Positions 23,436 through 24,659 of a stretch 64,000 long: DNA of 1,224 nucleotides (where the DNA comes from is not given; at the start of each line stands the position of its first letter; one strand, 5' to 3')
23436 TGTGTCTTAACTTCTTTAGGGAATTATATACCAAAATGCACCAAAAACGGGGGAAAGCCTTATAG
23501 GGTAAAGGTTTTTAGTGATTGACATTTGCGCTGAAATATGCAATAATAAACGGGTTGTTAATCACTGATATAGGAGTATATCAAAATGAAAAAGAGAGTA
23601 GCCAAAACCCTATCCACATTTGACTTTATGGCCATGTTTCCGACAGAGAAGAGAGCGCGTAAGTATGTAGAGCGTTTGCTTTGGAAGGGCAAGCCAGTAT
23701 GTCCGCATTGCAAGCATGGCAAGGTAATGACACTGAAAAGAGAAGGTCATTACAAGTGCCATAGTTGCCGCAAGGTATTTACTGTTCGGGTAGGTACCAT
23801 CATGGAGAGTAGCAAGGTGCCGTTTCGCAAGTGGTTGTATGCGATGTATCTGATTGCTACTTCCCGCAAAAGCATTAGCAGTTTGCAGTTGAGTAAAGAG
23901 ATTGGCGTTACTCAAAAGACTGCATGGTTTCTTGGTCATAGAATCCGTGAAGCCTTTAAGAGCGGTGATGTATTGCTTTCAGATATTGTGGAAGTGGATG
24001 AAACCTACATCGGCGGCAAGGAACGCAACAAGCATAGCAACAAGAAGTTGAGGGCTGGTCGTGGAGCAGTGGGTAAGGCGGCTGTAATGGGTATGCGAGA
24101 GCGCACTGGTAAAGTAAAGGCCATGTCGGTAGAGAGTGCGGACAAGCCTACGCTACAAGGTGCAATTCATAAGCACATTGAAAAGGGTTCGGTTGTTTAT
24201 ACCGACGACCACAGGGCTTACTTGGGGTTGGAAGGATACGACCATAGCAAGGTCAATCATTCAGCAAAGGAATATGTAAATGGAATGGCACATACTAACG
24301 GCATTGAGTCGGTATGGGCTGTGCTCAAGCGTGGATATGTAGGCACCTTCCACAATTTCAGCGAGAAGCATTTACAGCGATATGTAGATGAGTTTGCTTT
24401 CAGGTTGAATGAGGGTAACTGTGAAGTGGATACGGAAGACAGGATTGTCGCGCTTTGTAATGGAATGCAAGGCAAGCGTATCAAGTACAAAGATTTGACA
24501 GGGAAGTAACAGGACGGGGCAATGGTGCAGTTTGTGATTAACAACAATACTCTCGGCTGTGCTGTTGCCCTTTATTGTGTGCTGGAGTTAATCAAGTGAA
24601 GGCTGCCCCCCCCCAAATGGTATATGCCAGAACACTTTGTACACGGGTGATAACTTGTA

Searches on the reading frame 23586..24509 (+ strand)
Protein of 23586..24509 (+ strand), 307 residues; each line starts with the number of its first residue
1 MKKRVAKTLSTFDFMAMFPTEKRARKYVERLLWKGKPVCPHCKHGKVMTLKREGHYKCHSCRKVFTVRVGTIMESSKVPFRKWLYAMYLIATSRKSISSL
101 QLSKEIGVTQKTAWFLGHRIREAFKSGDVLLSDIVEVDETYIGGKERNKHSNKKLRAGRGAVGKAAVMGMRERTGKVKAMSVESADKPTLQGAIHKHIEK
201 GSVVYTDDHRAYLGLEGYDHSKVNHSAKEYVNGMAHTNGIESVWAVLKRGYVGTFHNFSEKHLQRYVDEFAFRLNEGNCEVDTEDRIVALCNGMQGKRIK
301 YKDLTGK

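Call 11: search_protein_families(library=pfam, proteins=[window:23586-24509:+], max_evalue=0.01)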
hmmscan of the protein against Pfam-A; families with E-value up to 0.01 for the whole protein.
window:23586-24509:+ (307 aa): 3 families
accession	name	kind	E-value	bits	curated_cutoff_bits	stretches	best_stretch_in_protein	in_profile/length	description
PF12762.13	DDE_Tnp_IS1595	-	2.6e-45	154.6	27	1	131-275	2-153/153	ISXO2-like transposase domain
PF12760.12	Zn_ribbon_IS1595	-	1.1e-11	44.9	25.4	1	19-63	1-45/46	Transposase zinc-ribbon domain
PF09723.15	Zn_ribbon_8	-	0.0026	18.2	34.4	0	56-72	6-22/41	Zinc ribbon domain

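Call 12: search_protein_families(library=ncbifam, proteins=[window:23586-24509:+], max_evalue=0.01)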
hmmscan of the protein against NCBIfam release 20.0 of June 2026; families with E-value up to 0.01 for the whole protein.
window:23586-24509:+ (307 aa): 2 families
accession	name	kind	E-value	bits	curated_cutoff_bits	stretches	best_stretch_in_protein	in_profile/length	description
NF033547.1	transpos_IS1595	equivalog_domain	8.5e-64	215.3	75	1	75-275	1-213/215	IS1595 family transposase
NF033558.1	transpos_IS1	equivalog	0.0011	18.9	100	1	39-212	1-163/199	IS1 family transposase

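Call 24: search_protein_families(library=padloc, proteins=[window:23586-24509:+], max_evalue=0.01)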
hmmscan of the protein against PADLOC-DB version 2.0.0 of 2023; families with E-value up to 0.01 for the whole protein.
window:23586-24509:+ (307 aa): 0 families

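Call 29: search_dna_similar(query=window:23586-24509:+, collection=plasmids, mode=protein, max_rows=30)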
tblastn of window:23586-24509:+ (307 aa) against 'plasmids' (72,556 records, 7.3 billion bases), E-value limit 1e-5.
Records with a match: 437; places in all: 633; records where one place covers at least 80% of the query: 301.
Best place of each record, by identity: <60% 437.
By first word of the organism name: Sinorhizobium 44; Pseudosulfitobacter 30; Ralstonia 29; Acinetobacter 29; Xanthomonas 18; Aeromonas 17; Rhizobium 15; Mesorhizobium 14; Haloarcula 10; Agrobacterium 9; and 103 more.
By predicted mobility (MOB-suite, as given by PLSDB): non-mobilizable 230; conjugative 124; mobilizable 83.
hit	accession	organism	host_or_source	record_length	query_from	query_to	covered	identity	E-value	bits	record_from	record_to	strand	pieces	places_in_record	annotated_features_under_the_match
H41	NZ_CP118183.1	Entomospira culicis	Culex pipiens,cell culture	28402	10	304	96%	46.5%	4e-70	242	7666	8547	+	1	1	IS1595 family transposase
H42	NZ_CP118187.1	Entomospira culicis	Culex pipiens,cell culture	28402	10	304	96%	46.5%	4e-70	242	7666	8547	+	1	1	IS1595 family transposase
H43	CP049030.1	Rhodobacteraceae bacterium SC52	Apostichopus japonicus,pure ...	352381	3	265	86%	47.8%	6e-61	216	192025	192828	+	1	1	none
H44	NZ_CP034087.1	Methylocystis rosea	cell culture,groundwater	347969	10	306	97%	38.7%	3e-57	206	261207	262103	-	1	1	IS1595 family transposase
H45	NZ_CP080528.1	Mesorhizobium sp. AR07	Oxytropis sp.,Cell culture,root nodule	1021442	18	306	94%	39.1%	2e-53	194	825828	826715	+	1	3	record has no annotation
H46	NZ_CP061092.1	Roseomonas marmotae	Marmota himalayana,pure culture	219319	24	303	91%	40.0%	6e-51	187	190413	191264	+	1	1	IS1595 family transposase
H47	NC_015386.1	Treponema succinifaciens DSM 2489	colon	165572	9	282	89%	39.5%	3e-46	173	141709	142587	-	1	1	IS1595 family transposase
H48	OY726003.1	Phocaeicola massiliensis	-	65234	10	273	86%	40.7%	1e-49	183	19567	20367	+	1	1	record has no annotation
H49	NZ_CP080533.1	Mesorhizobium sp. AR02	Oxytropis sp.,Cell culture,root nodule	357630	4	304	92%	38.0%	7e-42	197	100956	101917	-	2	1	none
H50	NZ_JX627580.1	Methylobacterium oryzae CBMB20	-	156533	21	304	93%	36.2%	2e-46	174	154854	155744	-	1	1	IS1595 family transposase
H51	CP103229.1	Bacteroides faecis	Homo sapiens,cell culture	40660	5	275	88%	37.9%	2e-46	174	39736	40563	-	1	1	IS1595 family transposase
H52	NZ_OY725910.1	Bacteroides finegoldii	-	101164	5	273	88%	37.8%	9e-46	172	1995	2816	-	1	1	none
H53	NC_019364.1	Sulfitobacter guttiformis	-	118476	21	302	92%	36.0%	1e-40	157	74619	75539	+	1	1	IS1595 family transposase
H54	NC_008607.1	Pelobacter propionicus DSM 2379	-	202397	13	275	86%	37.9%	3e-45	171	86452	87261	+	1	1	IS1595-like element ISPepr2 family transposase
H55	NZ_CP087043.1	Pseudosulfitobacter pseudonitzschiae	Mediolabrus comicus,The surface ...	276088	21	302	92%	35.3%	2e-43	166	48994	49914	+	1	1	IS1595 family transposase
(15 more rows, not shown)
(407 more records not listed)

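Call 30: get_annotated_region(hit=H41, flank=3000)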
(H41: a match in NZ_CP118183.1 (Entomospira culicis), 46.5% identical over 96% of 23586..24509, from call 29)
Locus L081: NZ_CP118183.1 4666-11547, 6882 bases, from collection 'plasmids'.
description: Entomospira culicis strain BR151 plasmid p28, complete sequence
organism: Entomospira culicis (NCBI taxid 2719989)
taxonomy: Bacteria; Spirochaetota; Spirochaetia; Spirochaetales; Spirochaetaceae; Entomospira; Entomospira culicis
host: -; source: Culex pipiens,cell culture; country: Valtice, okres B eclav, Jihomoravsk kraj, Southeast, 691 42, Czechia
typing (MOB-suite, as given by PLSDB): non-mobilizable
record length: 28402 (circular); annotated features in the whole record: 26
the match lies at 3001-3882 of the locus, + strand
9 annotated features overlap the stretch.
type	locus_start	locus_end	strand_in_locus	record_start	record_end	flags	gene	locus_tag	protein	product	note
CDS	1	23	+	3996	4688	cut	-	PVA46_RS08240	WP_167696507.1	hypothetical protein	-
CDS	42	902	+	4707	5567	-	-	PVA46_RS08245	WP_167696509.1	hypothetical protein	-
CDS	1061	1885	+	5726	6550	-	-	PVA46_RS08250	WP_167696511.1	Bro-N domain-containing protein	-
CDS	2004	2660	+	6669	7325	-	-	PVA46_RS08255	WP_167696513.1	hypothetical protein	-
CDS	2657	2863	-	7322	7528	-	-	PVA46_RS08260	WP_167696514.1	hypothetical protein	-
CDS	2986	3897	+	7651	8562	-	-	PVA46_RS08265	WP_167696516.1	IS1595 family transposase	-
CDS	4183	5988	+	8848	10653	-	-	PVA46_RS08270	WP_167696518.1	AAA family ATPase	-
CDS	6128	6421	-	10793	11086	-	-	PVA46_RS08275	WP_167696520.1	hypothetical protein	-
CDS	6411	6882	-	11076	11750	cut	-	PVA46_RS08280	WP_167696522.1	ParA family protein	-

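Call 31: get_annotated_region(hit=H44, flank=3000)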
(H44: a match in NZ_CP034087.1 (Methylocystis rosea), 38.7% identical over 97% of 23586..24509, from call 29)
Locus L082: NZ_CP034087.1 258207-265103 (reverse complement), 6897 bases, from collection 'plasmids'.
description: Methylocystis rosea strain GW6 plasmid pGW6_1, complete sequence
organism: Methylocystis rosea (NCBI taxid 173366)
taxonomy: Bacteria; Pseudomonadota; Alphaproteobacteria; Hyphomicrobiales; Methylocystaceae; Methylocystis; Methylocystis rosea
host: -; source: cell culture,groundwater; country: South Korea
typing (MOB-suite, as given by PLSDB): mobilizable; relaxase MOBP
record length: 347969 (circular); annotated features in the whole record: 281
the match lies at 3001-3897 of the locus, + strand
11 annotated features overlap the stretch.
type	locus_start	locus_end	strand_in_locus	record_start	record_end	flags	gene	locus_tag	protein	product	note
CDS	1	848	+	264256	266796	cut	-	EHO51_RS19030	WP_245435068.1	CusA/CzcA family heavy metal efflux RND transporter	-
CDS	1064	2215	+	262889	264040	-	-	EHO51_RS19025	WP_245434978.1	TolC family protein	GO:0055085 - transmembrane transport [Evidence IEA]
CDS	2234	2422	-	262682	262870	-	-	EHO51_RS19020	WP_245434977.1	hypothetical protein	-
CDS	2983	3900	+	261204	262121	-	-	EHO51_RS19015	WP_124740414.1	IS1595 family transposase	-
CDS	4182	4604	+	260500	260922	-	-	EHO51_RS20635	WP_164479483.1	hypothetical protein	-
CDS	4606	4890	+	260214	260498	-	-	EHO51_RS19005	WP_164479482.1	hypothetical protein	-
CDS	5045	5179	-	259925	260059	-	-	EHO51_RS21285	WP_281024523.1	hypothetical protein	-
CDS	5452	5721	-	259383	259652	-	-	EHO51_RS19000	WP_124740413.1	hypothetical protein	-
CDS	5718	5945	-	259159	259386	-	-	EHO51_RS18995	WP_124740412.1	hypothetical protein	-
CDS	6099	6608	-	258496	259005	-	-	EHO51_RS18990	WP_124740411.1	MarR family winged helix-turn-helix transcriptional regulator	GO:0006355 - regulation of DNA-templated transcription [Evidence IEA]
CDS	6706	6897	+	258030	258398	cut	-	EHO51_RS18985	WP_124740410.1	antibiotic biosynthesis monooxygenase family protein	-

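Call 42: search_protein_families(library=phrogs, proteins=[window:23586-24509:+], max_evalue=0.001)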
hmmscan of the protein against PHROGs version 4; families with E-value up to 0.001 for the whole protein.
window:23586-24509:+ (307 aa): 4 families
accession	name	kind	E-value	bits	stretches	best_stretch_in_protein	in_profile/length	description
phrog_25593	-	unknown function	1.7e-44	153.4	1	5-278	8-305/344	-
phrog_9697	-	unknown function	2.8e-20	73.7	1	106-242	32-163/164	-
phrog_13752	-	unknown function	8.3e-14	52.7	1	163-280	2-119/131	-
phrog_6504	-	unknown function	0.00012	23.2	1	33-76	4-55/61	-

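Call 51: find_related_loci(query=A4, collection=metagenome_contigs, flank=4000)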
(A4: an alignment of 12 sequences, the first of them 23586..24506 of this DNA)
Query A4 (307 aa) in metagenome_contigs; peptide patterns used: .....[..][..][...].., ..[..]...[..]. (x = any residue, [..] = any of these).
600 stretches matched a pattern (row limit reached: there are more); 595 encode a relative of the query (tblastn E <= 1e-3); the best 80 are kept; 80 distinct loci.
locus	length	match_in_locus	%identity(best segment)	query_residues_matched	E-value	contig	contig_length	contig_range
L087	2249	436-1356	57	8-305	2e-117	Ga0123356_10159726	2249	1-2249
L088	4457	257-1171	54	8-307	8e-108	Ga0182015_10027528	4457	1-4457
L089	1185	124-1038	52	3-305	1e-115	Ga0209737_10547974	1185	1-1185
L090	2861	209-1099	53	8-305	4e-108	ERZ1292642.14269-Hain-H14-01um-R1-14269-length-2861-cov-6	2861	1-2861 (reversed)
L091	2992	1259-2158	53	8-305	5e-107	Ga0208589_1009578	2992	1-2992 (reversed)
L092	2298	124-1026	55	8-305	4e-109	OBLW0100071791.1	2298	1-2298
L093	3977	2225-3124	52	8-305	2e-103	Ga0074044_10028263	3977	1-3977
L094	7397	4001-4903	52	10-304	4e-102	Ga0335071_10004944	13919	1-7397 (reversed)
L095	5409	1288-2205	54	8-304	3e-101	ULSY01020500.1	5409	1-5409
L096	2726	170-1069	54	8-305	8e-104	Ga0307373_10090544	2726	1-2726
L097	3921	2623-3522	52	8-305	3e-101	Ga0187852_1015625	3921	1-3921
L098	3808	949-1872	50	1-304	2e-100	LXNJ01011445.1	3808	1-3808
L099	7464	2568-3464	52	8-304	2e-99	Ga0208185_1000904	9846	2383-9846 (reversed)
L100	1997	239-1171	52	1-306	8e-104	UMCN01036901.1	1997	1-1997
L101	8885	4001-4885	51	8-304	1e-98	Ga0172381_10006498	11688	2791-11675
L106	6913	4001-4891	47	9-306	2e-94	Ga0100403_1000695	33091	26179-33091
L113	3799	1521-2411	47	9-304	5e-84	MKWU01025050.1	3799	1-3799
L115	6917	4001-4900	46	9-304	1e-80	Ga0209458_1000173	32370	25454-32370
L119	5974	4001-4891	42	7-304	2e-76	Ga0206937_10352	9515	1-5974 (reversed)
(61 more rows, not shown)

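Call 55: search_protein_families(library=pfam, proteins=[L094:4908-5930:+, L094:5887-6666:+, L094:6620-7018:+, L115:4936-5565:+, L115:5520-6302:+, L101:4890-5735:+, L106:4891-5757:+, L106:5763-6479:+, L113:2432-3310:+, L119:5012-5395:+], max_evalue=0.01)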
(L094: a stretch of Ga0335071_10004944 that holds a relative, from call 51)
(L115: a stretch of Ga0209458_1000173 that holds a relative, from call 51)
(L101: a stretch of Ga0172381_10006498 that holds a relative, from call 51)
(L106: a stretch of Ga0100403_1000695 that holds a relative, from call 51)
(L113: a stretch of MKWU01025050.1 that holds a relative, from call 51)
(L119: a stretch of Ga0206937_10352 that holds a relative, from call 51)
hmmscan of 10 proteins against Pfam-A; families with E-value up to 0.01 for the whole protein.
L094:4908-5930:+ (340 aa): 1 family
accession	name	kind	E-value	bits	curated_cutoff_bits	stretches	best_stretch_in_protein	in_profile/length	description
PF00145.23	DNA_methylase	-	4e-86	289.8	22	1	34-323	2-321/324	C-5 cytosine-specific DNA methylase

L094:5887-6666:+ (259 aa): 0 families

L094:6620-7018:+ (132 aa): 1 family
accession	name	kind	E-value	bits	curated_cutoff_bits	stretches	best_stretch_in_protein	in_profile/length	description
PF03852.21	Vsr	-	2.1e-23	82.4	27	1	8-70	12-73/74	DNA mismatch endonuclease Vsr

L115:4936-5565:+ (209 aa): 1 family
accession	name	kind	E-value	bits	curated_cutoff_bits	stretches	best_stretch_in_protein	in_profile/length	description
PF05063.20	MT-A70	-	3.1e-27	96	23.9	1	17-188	1-172/172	MT-A70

L115:5520-6302:+ (260 aa): 2 families
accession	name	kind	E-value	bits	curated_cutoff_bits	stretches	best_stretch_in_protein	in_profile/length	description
PF09195.17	Endonuc-BglII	-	6.4e-29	101.2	26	1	34-247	3-162/163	Restriction endonuclease BglII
PF01244.27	Peptidase_M19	-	0.0088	15.7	26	0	92-180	76-162/319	Membrane dipeptidase (Peptidase family M19)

L101:4890-5735:+ (281 aa): 2 families
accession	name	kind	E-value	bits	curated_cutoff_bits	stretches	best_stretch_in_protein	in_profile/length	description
PF01555.25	N6_N4_Mtase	-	1.3e-38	133.6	26.7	1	62-270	1-221/221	DNA methylase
PF01170.24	UPF0020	-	7.5e-05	23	22.3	0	207-259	2-57/197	RMKL-like, methyltransferase domain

L106:4891-5757:+ (288 aa): 5 families
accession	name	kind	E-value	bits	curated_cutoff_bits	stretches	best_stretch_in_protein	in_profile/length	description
PF01555.25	N6_N4_Mtase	-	2.1e-40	139.5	26.7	1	65-272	1-220/221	DNA methylase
PF01170.24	UPF0020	-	0.00016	21.8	22.3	1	216-269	8-64/197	RMKL-like, methyltransferase domain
PF13649.12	Methyltransf_25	-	0.00025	22.1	27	0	237-279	1-45/97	Methyltransferase domain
PF09445.16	Methyltransf_15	-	0.00063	19.8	22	0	236-285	3-52/165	RNA cap guanine-N2 methyltransferase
PF08241.18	Methyltransf_11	-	0.0079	17.3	21.2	0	118-135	77-94/95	Methyltransferase domain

L106:5763-6479:+ (238 aa): 1 family
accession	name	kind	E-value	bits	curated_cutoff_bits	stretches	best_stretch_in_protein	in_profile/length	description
PF15515.12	MvaI_BcnI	-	8.9e-32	111.4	25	1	14-229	2-227/227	MvaI/BcnI restriction endonuclease family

L113:2432-3310:+ (292 aa): 1 family
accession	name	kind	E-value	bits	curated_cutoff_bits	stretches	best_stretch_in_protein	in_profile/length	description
PF04383.19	KilA-N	-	1.5e-23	83.1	23.8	1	46-142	7-106/107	KilA-N domain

L119:5012-5395:+ (127 aa): 0 families

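Call 91: list_cluster_members(proteins=[P0001, window:23586-24506:+])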
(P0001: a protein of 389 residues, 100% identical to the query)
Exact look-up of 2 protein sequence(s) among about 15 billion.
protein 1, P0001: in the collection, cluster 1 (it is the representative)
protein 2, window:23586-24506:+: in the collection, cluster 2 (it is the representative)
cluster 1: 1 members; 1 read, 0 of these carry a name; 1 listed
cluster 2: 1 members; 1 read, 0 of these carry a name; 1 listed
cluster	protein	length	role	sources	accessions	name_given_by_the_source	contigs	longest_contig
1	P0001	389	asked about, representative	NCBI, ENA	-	-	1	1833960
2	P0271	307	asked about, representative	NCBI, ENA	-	-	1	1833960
